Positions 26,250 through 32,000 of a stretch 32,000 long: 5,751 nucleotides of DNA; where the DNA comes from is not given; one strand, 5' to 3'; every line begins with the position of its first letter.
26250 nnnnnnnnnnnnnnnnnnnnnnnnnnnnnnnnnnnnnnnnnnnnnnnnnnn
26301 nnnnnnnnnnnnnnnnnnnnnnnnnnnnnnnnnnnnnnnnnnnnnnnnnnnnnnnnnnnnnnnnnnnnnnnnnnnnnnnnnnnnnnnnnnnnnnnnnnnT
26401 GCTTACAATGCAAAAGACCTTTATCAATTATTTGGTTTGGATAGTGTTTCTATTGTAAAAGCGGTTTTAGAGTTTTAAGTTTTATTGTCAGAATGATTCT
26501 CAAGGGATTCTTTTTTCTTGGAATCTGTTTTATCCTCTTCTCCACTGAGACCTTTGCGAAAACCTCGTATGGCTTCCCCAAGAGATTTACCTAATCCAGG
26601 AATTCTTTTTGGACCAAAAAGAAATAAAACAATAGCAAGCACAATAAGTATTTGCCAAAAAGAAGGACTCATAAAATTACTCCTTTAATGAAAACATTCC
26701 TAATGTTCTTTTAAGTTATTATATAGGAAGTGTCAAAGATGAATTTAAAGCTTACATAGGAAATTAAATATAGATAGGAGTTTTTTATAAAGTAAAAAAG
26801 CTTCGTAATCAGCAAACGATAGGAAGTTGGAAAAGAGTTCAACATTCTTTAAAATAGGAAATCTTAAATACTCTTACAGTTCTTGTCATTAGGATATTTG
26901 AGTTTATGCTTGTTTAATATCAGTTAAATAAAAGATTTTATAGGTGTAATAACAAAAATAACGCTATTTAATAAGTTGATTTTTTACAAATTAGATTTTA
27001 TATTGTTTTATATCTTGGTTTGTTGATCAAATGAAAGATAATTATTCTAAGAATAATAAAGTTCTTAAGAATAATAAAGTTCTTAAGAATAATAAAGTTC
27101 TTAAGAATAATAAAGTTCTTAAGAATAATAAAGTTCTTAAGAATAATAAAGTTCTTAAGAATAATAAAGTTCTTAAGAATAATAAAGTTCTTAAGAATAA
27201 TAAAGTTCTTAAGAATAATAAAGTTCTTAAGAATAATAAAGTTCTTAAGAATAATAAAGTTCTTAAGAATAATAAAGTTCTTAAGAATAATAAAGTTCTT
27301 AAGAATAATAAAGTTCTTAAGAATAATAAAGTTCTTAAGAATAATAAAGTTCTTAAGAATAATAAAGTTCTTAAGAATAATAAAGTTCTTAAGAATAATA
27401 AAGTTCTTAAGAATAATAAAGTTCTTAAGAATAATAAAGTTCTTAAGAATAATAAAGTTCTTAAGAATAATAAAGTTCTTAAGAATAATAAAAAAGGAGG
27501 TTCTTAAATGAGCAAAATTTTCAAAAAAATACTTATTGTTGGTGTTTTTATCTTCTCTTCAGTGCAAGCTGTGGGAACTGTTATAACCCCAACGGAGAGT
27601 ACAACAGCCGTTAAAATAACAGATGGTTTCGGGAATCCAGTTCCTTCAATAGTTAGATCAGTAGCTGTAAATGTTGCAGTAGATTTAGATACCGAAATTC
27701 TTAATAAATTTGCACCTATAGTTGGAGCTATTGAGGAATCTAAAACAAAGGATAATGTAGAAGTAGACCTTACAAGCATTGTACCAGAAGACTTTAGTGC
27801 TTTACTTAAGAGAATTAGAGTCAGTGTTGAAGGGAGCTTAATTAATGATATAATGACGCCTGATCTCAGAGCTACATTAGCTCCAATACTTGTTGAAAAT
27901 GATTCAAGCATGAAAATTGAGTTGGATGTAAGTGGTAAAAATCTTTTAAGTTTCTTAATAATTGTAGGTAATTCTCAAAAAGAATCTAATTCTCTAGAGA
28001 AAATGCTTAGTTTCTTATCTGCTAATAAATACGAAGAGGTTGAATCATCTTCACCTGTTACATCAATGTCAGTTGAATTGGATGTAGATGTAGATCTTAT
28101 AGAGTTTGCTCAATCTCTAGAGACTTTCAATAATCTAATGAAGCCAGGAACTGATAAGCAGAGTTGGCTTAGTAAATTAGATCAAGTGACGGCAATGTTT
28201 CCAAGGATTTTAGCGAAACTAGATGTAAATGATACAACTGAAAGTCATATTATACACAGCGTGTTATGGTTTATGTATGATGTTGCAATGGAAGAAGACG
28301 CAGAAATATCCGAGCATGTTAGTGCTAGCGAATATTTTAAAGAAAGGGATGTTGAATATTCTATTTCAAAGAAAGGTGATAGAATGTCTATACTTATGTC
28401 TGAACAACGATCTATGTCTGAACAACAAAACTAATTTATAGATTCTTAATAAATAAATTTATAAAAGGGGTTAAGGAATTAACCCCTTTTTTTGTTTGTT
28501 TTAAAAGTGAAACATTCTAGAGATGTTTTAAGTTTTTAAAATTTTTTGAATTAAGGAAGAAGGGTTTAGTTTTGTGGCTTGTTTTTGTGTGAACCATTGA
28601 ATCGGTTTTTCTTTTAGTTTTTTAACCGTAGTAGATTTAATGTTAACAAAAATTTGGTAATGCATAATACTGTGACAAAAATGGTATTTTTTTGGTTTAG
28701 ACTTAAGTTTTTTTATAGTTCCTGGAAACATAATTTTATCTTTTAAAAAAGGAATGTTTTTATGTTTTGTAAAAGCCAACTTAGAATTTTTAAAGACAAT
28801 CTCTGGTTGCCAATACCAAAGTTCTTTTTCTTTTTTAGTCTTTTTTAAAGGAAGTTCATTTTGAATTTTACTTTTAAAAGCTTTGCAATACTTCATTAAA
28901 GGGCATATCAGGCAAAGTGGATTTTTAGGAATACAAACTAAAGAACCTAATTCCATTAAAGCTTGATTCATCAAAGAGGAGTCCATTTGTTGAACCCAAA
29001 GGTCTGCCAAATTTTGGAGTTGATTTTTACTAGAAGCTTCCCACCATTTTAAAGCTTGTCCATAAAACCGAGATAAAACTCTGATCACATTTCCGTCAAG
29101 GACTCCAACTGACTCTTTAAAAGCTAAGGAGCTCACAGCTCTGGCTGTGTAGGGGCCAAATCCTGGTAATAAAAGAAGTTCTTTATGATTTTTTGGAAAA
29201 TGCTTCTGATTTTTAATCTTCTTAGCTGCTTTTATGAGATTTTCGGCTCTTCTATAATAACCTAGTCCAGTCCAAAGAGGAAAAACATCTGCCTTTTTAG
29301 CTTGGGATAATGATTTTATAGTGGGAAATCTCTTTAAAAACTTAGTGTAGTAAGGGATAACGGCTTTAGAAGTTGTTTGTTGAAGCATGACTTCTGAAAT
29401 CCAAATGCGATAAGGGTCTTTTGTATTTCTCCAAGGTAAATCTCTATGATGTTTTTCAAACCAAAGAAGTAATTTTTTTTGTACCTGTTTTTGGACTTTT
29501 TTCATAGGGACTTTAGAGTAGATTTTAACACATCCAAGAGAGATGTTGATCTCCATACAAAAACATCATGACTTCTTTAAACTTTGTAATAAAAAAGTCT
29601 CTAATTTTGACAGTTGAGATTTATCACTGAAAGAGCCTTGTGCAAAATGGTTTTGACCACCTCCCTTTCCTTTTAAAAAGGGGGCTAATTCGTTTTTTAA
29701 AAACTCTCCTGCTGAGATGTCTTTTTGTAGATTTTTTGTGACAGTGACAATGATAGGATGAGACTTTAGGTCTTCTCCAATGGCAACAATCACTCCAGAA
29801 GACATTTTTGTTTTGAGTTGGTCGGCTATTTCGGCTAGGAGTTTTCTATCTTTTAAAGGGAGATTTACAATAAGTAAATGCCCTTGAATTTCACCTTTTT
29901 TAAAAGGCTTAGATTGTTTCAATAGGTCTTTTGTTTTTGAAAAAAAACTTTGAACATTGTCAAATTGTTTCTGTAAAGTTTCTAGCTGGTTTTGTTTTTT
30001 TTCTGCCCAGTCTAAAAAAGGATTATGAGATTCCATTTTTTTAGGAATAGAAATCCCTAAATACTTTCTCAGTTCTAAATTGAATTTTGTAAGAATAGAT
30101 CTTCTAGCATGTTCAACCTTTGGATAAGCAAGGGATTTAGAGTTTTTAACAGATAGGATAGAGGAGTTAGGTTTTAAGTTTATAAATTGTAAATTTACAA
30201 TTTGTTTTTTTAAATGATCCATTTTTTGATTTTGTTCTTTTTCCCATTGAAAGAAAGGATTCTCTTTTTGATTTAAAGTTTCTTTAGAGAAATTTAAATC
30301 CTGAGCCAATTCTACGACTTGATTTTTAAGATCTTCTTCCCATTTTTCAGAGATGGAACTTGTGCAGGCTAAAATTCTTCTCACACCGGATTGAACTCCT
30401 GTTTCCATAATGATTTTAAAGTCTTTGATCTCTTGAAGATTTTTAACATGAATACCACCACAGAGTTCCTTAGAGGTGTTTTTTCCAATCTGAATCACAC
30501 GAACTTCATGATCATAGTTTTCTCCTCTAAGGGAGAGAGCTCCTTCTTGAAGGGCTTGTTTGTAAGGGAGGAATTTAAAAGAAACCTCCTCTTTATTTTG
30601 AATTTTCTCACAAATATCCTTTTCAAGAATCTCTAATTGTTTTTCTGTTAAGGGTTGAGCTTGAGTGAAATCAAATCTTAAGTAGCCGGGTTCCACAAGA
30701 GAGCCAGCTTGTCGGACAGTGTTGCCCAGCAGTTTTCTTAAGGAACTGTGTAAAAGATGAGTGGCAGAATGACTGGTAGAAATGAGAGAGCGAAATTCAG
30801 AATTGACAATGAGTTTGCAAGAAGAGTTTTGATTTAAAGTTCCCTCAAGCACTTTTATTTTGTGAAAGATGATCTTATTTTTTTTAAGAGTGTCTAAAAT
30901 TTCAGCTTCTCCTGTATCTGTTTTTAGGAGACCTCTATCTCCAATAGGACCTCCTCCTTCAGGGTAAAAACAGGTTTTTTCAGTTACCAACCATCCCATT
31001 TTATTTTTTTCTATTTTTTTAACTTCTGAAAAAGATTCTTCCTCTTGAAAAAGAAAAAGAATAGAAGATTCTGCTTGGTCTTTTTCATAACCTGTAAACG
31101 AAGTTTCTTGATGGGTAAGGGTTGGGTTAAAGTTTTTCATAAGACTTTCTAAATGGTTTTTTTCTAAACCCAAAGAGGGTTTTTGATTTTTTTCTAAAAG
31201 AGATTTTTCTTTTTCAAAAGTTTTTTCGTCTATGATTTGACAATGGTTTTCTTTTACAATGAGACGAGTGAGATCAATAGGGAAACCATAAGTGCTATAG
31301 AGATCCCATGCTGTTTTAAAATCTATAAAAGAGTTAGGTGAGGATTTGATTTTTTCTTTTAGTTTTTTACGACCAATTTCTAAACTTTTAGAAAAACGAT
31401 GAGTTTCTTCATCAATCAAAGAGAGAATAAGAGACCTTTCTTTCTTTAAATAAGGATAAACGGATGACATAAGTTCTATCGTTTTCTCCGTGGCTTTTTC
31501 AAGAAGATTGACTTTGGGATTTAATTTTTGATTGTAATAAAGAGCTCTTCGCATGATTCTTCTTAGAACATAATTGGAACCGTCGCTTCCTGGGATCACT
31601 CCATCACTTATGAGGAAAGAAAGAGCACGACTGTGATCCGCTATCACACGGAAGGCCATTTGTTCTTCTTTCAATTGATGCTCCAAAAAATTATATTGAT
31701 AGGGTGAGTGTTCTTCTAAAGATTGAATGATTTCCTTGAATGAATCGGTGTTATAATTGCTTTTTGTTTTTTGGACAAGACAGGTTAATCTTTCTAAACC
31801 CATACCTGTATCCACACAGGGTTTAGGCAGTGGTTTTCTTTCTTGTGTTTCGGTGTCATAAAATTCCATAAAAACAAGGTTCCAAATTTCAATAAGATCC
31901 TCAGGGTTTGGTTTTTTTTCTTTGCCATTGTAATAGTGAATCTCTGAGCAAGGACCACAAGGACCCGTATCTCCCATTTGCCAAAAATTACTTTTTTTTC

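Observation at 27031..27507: Perfect 24 x 18-bp tandem array wedged between a promoter and the RBS of a secreted-protein gene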

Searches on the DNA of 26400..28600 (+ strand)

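Call 53: search_dna_similar(query=window:26673-28527:+, collection=plasmids, mode=distant, max_rows=10)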
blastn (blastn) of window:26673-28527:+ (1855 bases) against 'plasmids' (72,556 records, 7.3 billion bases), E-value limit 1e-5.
No match.

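Call 54: search_dna_similar(query=window:26673-28527:+, collection=phages, mode=distant, max_rows=10)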
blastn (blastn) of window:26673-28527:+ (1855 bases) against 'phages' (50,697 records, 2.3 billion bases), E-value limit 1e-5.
No match.
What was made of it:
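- On Iteron or centromere-like protein-binding array: There is no plasmid or phage similarity (calls 53, 54).
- Closest known: Plasmid iterons and centromere-like repeat arrays. Different: There is no similarity to plasmids or phages (calls 53, 54).
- Tried and rejected: Mobile-element origin: no similarity to plasmids or phages (calls 53, 54).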

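Call 70: search_rna_families(source=window, start=26400, end=28600, threshold=evalue, max_evalue=1)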
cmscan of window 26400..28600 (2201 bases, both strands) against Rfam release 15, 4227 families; matches with E-value up to 1: 4.
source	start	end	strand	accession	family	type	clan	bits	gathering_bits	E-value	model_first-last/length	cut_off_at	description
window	28455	28511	-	RF02066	STnc320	Gene; sRNA;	-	22.7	50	0.29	1-55/55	no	Salmonella enterica sRNA STnc320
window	28445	28503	+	RF02436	SpF43_sRNA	Gene; sRNA;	-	21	70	0.49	1-99/99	no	Streptococcus sRNA SpF43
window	28401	28501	+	RF00558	L20_leader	Cis-reg; leader;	-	20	58.7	0.77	1-127/127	no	Ribosomal protein L20 leader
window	27649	27745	+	RF04087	MIR5565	Gene; miRNA;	-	19.9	80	0.49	1-109/109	no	MIR5565 microRNA precursor family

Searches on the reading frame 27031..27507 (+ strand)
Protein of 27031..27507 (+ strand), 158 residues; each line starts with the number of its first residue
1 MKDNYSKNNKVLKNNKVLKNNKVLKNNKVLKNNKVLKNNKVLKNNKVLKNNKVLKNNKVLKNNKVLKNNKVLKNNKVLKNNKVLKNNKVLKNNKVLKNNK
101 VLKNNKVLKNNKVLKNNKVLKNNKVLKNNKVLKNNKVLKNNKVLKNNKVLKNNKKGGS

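Call 5: search_protein_families(library=pfam, proteins=[window:27031-27507:+], max_evalue=0.01)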
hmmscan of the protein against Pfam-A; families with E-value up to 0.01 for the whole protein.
window:27031-27507:+ (158 aa): 0 families

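Call 46: list_cluster_members(proteins=[window:27031-27507:+, window:26475-26672:-])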
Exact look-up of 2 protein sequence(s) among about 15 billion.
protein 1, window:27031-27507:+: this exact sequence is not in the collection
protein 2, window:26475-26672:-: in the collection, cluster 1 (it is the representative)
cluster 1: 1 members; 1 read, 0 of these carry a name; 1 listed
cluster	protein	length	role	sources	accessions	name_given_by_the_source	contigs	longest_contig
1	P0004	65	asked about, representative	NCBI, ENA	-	-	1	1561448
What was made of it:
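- On Protein-coding tandem-repeat gene (repetitive peptide): The ORF was not called in the deposited annotation (call 46).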

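Call 66: find_homologous_proteins(query=window:27031-27507:+, max_evalue=0.01)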
Query window:27031-27507:+: 8000 candidates shared short words with the query, none scored E <= 0.01.
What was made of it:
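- On Protein-coding tandem-repeat gene (repetitive peptide): No protein scored E <= 0.01 among 8000 word-sharing candidates (call 66).
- No similar protein scored E <= 0.01 among 8000 word-sharing candidates from 5.8 billion clusters (call 66).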

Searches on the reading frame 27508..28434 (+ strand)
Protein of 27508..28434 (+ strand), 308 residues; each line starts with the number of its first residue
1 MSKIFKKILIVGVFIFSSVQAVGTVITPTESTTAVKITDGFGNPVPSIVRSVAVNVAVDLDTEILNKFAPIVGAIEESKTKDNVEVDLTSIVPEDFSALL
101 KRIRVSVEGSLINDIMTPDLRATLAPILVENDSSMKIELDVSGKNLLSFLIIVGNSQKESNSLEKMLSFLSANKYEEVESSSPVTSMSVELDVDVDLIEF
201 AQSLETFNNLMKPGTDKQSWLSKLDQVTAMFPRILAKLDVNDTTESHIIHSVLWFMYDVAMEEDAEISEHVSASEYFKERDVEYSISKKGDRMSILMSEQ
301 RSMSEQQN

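Call 5: search_protein_families(library=pfam, proteins=[window:27508-28434:+], max_evalue=0.01)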
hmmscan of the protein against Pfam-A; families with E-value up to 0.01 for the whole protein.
window:27508-28434:+ (308 aa): 0 families
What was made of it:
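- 27508..28434 (+): ORFan gene for a 308-aa acidic protein (mature form pI 4.4, net charge about -23). The N-terminus, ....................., looks like a Sec signal peptide. There is no Pfam match (call 5).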

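Call 7: find_homologous_proteins(query=window:27508-28434:+)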
Query window:27508-28434:+ (308 aa): 1 proteins with E <= 0.001 among 2519 candidates.
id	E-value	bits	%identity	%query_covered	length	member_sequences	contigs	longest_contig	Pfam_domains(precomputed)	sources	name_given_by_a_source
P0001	7.2e-187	637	100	100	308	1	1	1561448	-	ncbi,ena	-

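Call 9: find_encoding_contigs(protein=P0001, flank=10000)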
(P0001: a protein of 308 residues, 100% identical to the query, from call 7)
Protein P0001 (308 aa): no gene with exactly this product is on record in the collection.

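Call 29: search_protein_representatives(protein=window:27508-28434:+)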
Query: 308 residues. Proteins with E-value up to 0.001 (for the whole library): 1; up to 1e-10: 1; up to 1e-30: 1. The best 1 are listed.
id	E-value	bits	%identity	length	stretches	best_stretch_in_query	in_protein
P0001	2.3e-187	637.4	100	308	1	1-308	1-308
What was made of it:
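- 27508..28434 (+): The only hit in two exhaustive protein searches is the protein itself (calls 7, 29).
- Tried and rejected: The word-indexed search of 5.8 billion clusters and the exhaustive phmmer search of 1.84 billion representatives both returned only the protein itself (calls 7, 29).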

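Call 37: predict_structure(protein=window:27508-28434:+)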
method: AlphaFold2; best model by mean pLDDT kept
length: 308 residues; sequences in the alignment: 1
mean_pLDDT: 34.8   pTM: 0.21
mean pLDDT of the five models: 34.8, 33.2, 32.6, 30.7, 30.0
residues with pLDDT >= 90: 0; 70-90: 0; 50-70: 18; < 50: 290
segments of 3 or more residues with pLDDT < 50: 1-205, 211-213, 231-308
pLDDT, mean of each block of 10 residues (from residue 1): 25 19 23 25 27 22 36 37 31 33 28 39 42 35 34 31 29 22 24 39 50 52 54 44 41 45 38 43 40 37 33
secondary structure, 60 per line:
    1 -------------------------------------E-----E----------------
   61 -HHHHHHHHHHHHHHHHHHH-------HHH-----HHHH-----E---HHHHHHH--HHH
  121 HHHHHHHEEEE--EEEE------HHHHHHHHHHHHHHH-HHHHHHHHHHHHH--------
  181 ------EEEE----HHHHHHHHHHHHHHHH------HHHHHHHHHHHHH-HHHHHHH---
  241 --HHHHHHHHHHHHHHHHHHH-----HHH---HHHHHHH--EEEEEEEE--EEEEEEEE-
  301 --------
elements in order: H62-80 H96-99 H109-115 H118-127 E128-131 E134-137 H144-158 H160-172 E187-190 H195-210 H217-229 H231-237 H243-261 H273-279 E282-289 E292-299
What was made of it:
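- On Contingency-type tandem repeat (simple sequence or minisatellite) controlling gene expression: The protein has no homologue and no usable structural model (calls 7, 29, 37).
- The AlphaFold model is unusable (pLDDT 35, call 37), so a benefit of variable expression cannot be argued from what the protein does.
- Tried and rejected: AlphaFold2 on the single sequence gave pLDDT 35 (call 37).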

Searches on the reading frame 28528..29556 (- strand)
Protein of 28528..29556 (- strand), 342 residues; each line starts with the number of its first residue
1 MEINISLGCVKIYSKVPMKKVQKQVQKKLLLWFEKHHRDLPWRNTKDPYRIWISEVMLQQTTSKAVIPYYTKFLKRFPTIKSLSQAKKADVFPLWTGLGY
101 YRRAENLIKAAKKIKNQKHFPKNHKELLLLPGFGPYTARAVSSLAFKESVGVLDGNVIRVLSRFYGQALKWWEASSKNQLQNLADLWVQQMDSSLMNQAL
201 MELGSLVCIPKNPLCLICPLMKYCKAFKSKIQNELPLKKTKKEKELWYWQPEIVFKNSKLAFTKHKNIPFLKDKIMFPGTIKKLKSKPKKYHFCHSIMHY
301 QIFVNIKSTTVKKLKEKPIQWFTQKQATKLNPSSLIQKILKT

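Call 5: search_protein_families(library=pfam, proteins=[window:28528-29556:-], max_evalue=0.01)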
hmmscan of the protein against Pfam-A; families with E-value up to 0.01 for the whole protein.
window:28528-29556:- (342 aa): 3 families
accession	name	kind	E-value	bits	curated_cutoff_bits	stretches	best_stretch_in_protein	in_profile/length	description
PF00730.31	HhH-GPD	-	1.1e-19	71.2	26.2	1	53-167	1-89/108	HhH-GPD superfamily base excision DNA repair protein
PF00633.29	HHH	-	0.00091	19.4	24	1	118-141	4-27/30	Helix-hairpin-helix motif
PF10576.14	EndIII_4Fe-2S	-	0.00094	19.8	20.5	1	208-224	1-17/17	Iron-sulfur binding domain of endonuclease III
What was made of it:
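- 28528..29556 (-): mutY-like HhH-GPD glycosylase gene. It marks the right edge of the lineage-specific segment. Pfam match (call 5).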

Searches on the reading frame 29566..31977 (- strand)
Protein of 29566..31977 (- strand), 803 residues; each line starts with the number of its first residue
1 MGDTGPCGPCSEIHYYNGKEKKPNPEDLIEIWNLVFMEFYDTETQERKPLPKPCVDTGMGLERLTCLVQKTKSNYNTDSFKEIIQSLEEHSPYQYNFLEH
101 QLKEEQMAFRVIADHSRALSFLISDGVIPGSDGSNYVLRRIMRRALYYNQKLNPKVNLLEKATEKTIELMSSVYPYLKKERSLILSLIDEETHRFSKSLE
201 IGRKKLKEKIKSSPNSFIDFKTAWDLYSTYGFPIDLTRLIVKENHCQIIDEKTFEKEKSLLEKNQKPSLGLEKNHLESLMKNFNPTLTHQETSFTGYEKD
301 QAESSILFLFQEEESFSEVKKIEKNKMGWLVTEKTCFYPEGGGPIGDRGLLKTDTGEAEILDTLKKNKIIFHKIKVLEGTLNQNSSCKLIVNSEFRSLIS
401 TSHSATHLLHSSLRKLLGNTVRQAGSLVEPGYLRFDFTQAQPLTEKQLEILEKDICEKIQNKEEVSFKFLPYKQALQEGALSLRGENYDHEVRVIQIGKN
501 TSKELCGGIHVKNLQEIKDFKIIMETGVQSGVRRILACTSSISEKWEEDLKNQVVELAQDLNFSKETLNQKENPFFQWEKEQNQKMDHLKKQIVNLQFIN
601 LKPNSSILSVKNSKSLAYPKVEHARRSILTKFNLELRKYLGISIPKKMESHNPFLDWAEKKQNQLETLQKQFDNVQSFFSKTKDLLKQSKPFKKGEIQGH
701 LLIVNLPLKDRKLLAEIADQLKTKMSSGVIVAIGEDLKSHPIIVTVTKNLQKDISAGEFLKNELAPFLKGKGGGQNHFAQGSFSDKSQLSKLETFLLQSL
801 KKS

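Call 5: search_protein_families(library=pfam, proteins=[window:29566-31977:-], max_evalue=0.01)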
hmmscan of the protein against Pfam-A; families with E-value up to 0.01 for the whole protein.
window:29566-31977:- (803 aa): 3 families
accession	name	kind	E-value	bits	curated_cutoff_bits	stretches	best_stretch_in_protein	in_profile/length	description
PF01411.24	tRNA-synt_2c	-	1.2e-100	338.1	30.3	1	1-393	159-550/552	tRNA synthetases class II (A)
PF07973.19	tRNA_SAD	-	4.1e-13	49.5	24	1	492-535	1-43/44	Threonyl and Alanyl tRNA synthetase second additional domain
PF02272.25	DHHA1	-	5.1e-08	33.7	25.9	1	710-800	14-100/102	DHHA1 domain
